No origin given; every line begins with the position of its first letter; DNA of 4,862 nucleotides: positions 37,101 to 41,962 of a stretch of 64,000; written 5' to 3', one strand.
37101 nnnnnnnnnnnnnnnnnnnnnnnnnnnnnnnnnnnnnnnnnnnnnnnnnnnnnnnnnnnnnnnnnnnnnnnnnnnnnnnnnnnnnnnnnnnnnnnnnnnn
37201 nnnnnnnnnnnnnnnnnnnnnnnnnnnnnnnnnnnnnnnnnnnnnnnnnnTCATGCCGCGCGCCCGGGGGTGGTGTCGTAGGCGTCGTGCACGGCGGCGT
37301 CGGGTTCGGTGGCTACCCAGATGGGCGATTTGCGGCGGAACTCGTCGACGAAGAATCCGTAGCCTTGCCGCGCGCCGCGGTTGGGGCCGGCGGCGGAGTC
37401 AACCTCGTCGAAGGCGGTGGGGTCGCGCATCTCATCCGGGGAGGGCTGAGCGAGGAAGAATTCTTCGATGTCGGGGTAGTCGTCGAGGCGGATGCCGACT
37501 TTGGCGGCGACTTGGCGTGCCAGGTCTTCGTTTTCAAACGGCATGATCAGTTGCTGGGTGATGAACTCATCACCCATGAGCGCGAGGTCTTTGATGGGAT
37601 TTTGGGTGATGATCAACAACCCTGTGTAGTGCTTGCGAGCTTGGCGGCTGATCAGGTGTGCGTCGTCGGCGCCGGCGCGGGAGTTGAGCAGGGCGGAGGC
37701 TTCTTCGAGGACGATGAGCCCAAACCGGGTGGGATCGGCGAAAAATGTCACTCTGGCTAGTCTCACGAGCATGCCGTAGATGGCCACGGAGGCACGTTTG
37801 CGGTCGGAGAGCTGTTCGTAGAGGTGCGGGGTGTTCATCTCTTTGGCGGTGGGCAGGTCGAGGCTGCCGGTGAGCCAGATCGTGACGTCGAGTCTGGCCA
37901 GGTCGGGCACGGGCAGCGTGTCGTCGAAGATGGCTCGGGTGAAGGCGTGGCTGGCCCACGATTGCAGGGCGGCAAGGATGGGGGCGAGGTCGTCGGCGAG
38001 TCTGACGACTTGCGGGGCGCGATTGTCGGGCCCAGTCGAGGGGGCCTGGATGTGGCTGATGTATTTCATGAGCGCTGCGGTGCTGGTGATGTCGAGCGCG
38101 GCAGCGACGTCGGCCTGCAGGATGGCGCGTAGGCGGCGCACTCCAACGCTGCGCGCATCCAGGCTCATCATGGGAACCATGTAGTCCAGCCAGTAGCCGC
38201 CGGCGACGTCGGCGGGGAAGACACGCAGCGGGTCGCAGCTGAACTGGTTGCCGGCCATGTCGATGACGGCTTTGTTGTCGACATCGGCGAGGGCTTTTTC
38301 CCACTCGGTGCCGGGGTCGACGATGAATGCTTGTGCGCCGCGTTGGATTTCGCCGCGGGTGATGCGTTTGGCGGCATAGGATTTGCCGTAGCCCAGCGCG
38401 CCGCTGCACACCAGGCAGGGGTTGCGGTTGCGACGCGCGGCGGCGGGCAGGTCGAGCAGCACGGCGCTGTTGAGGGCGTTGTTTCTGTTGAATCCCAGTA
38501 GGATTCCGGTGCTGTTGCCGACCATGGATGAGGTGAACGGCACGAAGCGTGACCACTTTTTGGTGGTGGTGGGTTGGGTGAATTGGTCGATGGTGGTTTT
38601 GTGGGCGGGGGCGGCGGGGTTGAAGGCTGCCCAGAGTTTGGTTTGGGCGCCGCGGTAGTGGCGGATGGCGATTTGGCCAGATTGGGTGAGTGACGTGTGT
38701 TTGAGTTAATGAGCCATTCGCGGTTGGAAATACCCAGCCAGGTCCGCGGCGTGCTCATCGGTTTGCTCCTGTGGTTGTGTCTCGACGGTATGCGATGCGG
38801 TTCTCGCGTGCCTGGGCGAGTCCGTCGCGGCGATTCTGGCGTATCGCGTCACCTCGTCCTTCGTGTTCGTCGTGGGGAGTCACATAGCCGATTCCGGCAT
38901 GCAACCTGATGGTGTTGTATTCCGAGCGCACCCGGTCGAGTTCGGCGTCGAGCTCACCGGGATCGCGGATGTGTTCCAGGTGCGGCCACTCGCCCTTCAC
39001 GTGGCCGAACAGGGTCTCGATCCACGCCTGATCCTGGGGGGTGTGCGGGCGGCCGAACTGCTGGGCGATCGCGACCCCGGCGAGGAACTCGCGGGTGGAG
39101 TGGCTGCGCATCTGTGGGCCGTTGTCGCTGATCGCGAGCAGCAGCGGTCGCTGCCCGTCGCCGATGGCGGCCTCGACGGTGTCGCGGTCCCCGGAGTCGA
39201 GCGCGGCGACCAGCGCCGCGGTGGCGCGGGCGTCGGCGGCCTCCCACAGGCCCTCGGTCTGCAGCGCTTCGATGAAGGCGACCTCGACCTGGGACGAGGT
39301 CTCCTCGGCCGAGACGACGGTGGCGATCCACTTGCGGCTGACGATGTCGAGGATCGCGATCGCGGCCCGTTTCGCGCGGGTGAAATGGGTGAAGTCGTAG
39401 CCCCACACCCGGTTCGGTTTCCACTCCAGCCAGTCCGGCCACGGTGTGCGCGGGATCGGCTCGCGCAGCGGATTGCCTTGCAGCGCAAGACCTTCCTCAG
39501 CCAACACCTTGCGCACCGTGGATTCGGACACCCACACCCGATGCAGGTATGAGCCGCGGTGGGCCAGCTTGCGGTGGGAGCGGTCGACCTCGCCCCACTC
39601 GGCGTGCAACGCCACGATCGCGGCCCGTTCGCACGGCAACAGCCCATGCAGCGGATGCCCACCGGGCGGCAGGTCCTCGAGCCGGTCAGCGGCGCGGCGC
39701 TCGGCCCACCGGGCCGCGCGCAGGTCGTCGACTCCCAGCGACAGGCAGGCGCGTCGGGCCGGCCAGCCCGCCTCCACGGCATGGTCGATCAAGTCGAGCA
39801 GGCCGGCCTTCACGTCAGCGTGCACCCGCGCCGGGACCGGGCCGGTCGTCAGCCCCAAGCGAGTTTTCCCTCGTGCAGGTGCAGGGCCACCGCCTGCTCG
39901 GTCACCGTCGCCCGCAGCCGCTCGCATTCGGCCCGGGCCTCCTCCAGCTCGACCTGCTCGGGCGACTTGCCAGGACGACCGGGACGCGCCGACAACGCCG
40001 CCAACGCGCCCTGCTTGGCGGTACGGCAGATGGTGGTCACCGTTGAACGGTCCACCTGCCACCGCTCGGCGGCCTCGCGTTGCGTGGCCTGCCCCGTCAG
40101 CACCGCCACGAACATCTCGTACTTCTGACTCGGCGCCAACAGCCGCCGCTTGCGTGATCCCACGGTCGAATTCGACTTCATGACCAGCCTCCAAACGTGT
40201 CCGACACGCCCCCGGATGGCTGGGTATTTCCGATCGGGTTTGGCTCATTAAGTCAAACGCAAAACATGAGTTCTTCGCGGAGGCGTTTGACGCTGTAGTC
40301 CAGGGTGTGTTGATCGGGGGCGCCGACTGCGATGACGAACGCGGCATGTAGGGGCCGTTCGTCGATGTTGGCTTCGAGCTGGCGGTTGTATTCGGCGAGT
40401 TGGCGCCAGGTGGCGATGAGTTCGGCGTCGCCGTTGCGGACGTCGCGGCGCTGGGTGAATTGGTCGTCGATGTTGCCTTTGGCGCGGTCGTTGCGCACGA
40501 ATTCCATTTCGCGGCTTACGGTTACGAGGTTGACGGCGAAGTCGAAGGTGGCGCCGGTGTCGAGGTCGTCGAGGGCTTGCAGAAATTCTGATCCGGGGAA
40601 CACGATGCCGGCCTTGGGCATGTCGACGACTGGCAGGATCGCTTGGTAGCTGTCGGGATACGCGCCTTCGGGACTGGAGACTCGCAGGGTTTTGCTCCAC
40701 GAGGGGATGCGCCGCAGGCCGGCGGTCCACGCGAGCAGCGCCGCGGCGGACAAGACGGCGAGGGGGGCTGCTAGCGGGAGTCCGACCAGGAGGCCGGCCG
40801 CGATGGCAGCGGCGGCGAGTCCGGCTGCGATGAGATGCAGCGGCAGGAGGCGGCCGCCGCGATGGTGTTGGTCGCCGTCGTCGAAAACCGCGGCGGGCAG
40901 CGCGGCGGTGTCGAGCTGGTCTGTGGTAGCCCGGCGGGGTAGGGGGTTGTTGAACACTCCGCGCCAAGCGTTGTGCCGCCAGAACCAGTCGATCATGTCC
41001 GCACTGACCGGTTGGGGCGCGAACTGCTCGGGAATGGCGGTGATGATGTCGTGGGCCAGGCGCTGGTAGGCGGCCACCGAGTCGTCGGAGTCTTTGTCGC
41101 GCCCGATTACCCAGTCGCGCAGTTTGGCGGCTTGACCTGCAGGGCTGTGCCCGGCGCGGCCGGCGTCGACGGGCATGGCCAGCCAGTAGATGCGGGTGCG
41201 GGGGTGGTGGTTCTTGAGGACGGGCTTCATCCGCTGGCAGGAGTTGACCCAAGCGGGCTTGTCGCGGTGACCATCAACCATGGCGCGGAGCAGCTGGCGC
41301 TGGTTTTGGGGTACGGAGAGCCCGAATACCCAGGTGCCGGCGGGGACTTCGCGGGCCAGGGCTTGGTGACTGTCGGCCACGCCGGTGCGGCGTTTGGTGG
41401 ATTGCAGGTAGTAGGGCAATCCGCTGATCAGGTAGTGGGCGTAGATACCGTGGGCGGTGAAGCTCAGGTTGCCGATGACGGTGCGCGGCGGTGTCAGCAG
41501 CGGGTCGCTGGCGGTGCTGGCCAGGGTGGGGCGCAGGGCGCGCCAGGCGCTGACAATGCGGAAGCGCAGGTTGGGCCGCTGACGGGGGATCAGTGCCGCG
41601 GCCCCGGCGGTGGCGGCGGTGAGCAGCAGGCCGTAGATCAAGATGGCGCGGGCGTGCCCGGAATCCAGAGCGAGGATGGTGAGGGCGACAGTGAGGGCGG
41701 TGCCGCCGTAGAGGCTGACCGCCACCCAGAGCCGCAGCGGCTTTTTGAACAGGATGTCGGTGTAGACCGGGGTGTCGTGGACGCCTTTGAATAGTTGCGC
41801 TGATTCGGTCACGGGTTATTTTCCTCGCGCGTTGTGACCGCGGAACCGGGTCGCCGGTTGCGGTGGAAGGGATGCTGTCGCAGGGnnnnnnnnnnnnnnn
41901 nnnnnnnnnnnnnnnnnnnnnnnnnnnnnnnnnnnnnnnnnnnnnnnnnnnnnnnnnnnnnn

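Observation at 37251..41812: IS3-family element cleanly bisects the VirB4-like conjugative ATPase gene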

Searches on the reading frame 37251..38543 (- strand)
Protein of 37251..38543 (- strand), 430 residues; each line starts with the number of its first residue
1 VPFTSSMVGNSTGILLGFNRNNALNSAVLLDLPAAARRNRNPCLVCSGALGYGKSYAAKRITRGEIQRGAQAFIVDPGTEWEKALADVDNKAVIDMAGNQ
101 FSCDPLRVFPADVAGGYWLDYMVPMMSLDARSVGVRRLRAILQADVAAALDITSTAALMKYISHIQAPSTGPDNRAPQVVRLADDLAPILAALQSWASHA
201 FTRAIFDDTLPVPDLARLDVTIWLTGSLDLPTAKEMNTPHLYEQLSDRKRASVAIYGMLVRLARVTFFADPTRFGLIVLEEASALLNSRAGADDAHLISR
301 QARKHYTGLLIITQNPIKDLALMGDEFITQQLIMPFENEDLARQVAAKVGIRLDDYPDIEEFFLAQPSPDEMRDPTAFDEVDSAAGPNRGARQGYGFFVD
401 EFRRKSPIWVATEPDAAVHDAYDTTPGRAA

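Call 55: find_encoding_contigs(protein=window:37251-38543:-, flank=2500, max_places=10)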
Protein window:37251-38543:- (430 aa): 3 contigs read that carry it; 1 place shown.
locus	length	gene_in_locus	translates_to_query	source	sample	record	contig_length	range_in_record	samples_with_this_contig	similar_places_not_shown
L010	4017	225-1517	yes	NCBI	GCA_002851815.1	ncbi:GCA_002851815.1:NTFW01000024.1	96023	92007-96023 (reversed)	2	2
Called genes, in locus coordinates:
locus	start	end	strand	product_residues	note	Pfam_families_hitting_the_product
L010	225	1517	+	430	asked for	PF12846:AAA_10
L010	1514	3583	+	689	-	-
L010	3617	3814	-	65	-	-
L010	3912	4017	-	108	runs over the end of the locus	-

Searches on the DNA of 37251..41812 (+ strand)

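Call 7: search_dna_similar(query=window:37251-41812:+, collection=plasmids, mode=near, max_rows=30)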
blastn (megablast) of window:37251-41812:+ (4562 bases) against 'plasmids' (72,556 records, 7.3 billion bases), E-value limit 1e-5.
Records with a match: 22; places in all: 27; records where one place covers at least 80% of the query: 0.
Best place of each record, by identity: >=99% 5; 95-99% 3; 80-90% 12; 60-80% 2.
By first word of the organism name: Mycobacterium 21; Mycolicibacterium 1.
By predicted mobility (MOB-suite, as given by PLSDB): mobilizable 20; non-mobilizable 2.
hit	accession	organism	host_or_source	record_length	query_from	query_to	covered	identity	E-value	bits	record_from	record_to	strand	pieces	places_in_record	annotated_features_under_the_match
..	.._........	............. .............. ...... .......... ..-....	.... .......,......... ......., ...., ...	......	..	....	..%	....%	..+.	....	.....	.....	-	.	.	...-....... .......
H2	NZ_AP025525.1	Mycobacterium sp. 20KCMC460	Homo sapiens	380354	11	4562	65%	98.3%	0e+0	5211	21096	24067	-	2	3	ATP-binding protein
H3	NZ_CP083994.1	Mycobacterium avium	-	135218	11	4562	65%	98.3%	0e+0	5211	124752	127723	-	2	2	ATP-binding protein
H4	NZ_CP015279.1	Mycobacterium intracellulare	bronchial lavage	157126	1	4562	65%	87.3%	0e+0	3417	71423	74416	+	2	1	ATP-binding protein | hypothetical protein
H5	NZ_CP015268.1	Mycobacterium intracellulare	cell culture,heated-cooler unit water ...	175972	1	4562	65%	87.3%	0e+0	3417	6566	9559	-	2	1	ATP-binding protein | hypothetical protein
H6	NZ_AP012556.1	Mycobacterium avium subsp. hominissuis TH135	-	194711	1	4562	65%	86.7%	0e+0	3318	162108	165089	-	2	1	ATP-binding protein | hypothetical protein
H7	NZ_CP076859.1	Mycobacterium avium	Homo sapiens,sputum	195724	1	4562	65%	86.7%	0e+0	3318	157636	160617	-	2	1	ATP-binding protein | hypothetical protein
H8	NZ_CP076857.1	Mycobacterium avium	Homo sapiens,sputum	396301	1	4562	65%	86.7%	0e+0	3318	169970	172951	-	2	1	ATP-binding protein | hypothetical protein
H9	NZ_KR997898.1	Mycobacterium avium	-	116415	1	4562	65%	86.7%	0e+0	3312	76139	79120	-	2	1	ATP-binding protein | hypothetical protein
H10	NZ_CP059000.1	Mycobacterium avium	Homo sapiens,sputum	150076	1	4562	65%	86.7%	0e+0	3312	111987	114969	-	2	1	ATP-binding protein | hypothetical protein (x2)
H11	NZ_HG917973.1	Mycobacterium marinum E11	-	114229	1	4562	65%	86.5%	0e+0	3274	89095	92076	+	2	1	ATP-binding protein | hypothetical protein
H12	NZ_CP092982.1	Mycobacterium marinum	Oncorhynchus kisutch,whole organism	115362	1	4562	65%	86.5%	0e+0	3274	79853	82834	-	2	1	ATP-binding protein | hypothetical protein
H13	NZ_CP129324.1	Mycobacterium marinum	Dead fish from aquarium in Philadelphia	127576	1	4562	65%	86.5%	0e+0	3274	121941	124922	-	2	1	ATP-binding protein | hypothetical protein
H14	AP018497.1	Mycobacterium marinum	-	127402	1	4562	65%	85.7%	0e+0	3107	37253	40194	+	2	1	hypothetical protein (x4)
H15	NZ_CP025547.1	Mycobacterium paragordonae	Homo sapiens,cultured bacteria,sputum ...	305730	1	4541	65%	80.8%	0e+0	2284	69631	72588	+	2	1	ATP-binding protein | hypothetical protein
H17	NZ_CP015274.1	Mycobacterium intracellulare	Homo sapiens,cell culture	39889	1441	3016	35%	100.0%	0e+0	2911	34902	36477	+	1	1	integrase core domain-containing protein | helix-turn-helix domain-containing protein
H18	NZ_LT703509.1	Mycobacterium intracellulare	natural / free-living,environmental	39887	1441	3016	35%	100.0%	0e+0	2911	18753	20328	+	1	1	integrase core domain-containing protein | helix-turn-helix domain-containing protein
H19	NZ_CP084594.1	Mycobacterium intracellulare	water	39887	1441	3016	35%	100.0%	0e+0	2911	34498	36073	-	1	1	integrase core domain-containing protein | helix-turn-helix domain-containing protein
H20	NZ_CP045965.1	Mycobacterium intracellulare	Homo sapiens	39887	1441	3016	35%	100.0%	0e+0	2911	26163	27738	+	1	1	integrase core domain-containing protein | helix-turn-helix domain-containing protein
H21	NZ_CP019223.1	Mycobacterium intracellulare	Homo sapiens,human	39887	1619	3016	31%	100.0%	0e+0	2582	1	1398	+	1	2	helix-turn-helix domain-containing protein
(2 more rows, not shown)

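Call 8: get_annotated_region(hit=H1, flank=6000)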
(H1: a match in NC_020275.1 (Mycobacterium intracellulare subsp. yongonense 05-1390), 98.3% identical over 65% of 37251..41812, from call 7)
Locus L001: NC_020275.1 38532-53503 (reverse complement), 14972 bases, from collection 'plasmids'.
description: Mycobacterium intracellulare subsp. yongonense 05-1390 plasmid pMyong1, complete sequence
organism: Mycobacterium intracellulare subsp. yongonense 05-1390 (NCBI taxid 1138871)
taxonomy: Bacteria; Actinomycetota; Actinomycetes; Mycobacteriales; Mycobacteriaceae; Mycobacterium; Mycobacterium intracellulare; Mycobacterium intracellulare subsp. yongonense 05-1390
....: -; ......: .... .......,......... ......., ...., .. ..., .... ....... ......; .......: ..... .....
typing (MOB-suite, as given by PLSDB): mobilizable; replicon rep_cluster_519; relaxase MOBF,MOBP
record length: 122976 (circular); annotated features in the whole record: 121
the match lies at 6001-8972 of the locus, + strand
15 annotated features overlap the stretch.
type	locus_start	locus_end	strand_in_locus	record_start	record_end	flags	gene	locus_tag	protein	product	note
CDS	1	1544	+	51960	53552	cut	eccE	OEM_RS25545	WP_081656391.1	type VII secretion protein EccE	GO:0009306 - protein secretion [Evidence IEA]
CDS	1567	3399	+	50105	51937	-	eccA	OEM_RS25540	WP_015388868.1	type VII secretion AAA-ATPase EccA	GO:0009306 - protein secretion [Evidence IEA]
CDS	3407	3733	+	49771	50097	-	-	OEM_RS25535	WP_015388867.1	hypothetical protein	-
CDS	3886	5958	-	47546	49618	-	-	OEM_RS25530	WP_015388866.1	hypothetical protein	-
CDS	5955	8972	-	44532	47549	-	-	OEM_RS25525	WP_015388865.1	ATP-binding protein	-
CDS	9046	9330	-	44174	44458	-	-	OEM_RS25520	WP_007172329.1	hypothetical protein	-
CDS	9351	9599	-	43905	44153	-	-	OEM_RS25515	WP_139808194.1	hypothetical protein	-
CDS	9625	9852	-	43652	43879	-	-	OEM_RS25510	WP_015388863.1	hypothetical protein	-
CDS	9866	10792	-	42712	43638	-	-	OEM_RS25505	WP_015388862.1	conjugal transfer protein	-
CDS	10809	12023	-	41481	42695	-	-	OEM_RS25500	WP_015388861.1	hypothetical protein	-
CDS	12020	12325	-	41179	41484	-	-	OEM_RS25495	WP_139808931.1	hypothetical protein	-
CDS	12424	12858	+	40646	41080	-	-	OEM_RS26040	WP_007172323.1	hypothetical protein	-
CDS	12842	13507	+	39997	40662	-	-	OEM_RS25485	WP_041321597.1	hypothetical protein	-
CDS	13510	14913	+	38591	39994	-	-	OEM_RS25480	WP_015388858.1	type IV secretory system conjugative DNA transfer family protein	-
CDS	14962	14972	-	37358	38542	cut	-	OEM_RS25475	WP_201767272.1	RNA-guided endonuclease TnpB family protein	-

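Call 9: get_annotated_region(hit=H11, flank=6000)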
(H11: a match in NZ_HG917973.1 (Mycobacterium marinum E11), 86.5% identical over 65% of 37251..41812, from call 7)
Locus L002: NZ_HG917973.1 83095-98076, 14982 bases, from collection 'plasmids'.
description: Mycobacterium marinum E11 plasmid pRAW, complete sequence
organism: Mycobacterium marinum E11 (NCBI taxid 1131442)
taxonomy: Bacteria; Actinomycetota; Actinomycetes; Mycobacteriales; Mycobacteriaceae; Mycobacterium; Mycobacterium marinum; Mycobacterium marinum E11
host: -; source: -; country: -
typing (MOB-suite, as given by PLSDB): mobilizable; replicon rep_cluster_1588; relaxase MOBF
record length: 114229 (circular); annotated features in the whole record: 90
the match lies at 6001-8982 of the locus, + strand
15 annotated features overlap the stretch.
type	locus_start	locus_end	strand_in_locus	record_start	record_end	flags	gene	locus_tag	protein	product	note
CDS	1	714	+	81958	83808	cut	eccA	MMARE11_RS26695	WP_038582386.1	type VII secretion AAA-ATPase EccA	GO:0009306 - protein secretion [Evidence IEA]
CDS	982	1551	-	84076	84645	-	-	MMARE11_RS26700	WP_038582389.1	Pycsar system effector family protein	-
CDS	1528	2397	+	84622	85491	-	-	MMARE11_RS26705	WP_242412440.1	adenylate/guanylate cyclase domain-containing protein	GO:0009190 - cyclic nucleotide biosynthetic process [Evidence IEA]; GO:0035556 - intracellular signal transduction ...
CDS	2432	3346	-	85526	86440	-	-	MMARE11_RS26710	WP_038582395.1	adenylate/guanylate cyclase domain-containing protein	-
CDS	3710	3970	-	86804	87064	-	-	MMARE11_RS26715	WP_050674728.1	hypothetical protein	-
CDS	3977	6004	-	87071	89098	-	-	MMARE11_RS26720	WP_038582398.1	hypothetical protein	-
CDS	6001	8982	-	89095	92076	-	-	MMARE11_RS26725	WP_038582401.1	ATP-binding protein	-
CDS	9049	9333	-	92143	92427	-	-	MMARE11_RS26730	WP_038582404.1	hypothetical protein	-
CDS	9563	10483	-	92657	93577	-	-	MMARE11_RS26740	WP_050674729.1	conjugal transfer protein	-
CDS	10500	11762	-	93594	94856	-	-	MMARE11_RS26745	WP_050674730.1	hypothetical protein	-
CDS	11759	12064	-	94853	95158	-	-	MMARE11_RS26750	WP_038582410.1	hypothetical protein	-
CDS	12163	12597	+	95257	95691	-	-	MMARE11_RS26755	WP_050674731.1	hypothetical protein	-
CDS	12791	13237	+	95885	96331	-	-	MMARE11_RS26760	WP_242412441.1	hypothetical protein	-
CDS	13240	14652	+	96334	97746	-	-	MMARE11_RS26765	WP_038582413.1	TraM recognition domain-containing protein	-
CDS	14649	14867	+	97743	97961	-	-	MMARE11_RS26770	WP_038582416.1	hypothetical protein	-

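Call 10: get_annotated_region(hit=H17, flank=3000)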
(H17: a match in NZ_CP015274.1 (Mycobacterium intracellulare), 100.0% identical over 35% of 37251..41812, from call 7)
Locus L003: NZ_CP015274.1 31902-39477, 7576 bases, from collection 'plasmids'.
description: Mycobacterium intracellulare subsp. chimaera strain ZUERICH-1 plasmid unnamed 2, complete sequence
organism: Mycobacterium intracellulare (NCBI taxid 222805)
taxonomy: Bacteria; Actinomycetota; Actinomycetes; Mycobacteriales; Mycobacteriaceae; Mycobacterium; Mycobacterium intracellulare
host: -; source: Homo sapiens,cell culture; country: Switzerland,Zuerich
typing (MOB-suite, as given by PLSDB): mobilizable; replicon rep_cluster_578; relaxase MOBF
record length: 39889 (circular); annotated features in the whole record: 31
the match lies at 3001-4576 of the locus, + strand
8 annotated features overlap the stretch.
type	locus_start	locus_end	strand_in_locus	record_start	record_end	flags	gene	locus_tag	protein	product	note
CDS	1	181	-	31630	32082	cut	-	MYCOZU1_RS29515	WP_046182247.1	transposase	-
CDS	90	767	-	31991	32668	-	-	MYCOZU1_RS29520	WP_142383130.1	transposase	-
CDS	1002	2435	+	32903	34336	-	-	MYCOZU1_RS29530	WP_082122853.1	phosphatidylglycerol lysyltransferase domain-containing protein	-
CDS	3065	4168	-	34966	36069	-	-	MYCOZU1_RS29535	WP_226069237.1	integrase core domain-containing protein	GO:0015074 - DNA integration [Evidence IEA]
CDS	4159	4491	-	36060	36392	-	-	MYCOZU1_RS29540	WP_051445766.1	helix-turn-helix domain-containing protein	-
CDS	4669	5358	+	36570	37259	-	-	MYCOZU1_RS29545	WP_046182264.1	Crp/Fnr family transcriptional regulator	GO:0006355 - regulation of DNA-templated transcription [Evidence IEA]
CDS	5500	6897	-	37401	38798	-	-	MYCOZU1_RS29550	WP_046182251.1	IS1380 family transposase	-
CDS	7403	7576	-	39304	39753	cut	-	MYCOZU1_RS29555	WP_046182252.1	hypothetical protein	-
